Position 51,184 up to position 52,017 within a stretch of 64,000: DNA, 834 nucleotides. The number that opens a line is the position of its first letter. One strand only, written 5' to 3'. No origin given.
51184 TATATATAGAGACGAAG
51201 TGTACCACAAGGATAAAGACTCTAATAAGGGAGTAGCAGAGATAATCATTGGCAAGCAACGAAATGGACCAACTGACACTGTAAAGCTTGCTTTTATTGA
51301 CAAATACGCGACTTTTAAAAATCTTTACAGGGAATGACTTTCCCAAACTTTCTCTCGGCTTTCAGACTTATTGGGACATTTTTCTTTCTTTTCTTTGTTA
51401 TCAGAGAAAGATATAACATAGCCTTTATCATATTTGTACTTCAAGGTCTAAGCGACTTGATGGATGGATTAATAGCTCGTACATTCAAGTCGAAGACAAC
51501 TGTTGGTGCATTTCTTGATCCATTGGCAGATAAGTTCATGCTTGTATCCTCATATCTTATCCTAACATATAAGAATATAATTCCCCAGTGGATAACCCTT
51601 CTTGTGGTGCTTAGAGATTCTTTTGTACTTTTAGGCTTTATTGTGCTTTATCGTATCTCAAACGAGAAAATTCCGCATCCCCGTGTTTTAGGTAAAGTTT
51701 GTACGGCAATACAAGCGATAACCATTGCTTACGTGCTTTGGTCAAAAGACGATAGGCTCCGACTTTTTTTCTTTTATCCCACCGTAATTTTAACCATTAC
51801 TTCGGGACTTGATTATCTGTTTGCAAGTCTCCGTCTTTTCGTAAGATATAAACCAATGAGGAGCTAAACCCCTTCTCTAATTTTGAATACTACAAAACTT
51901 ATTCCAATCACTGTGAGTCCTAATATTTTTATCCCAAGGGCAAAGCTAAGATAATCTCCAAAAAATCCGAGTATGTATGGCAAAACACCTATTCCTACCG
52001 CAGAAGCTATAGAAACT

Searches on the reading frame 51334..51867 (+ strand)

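Call 70: search_protein_families(library=pfam, proteins=[window:51334-51867:+], max_evalue=0.0001)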
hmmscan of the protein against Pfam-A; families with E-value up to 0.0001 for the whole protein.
window:51334-51867:+ (177 aa): 1 family
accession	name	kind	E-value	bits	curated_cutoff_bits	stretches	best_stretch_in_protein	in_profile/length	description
PF01066.26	CDP-OH_P_transf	-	1.1e-29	104.2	22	1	1-155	1-151/152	CDP-alcohol phosphatidyltransferase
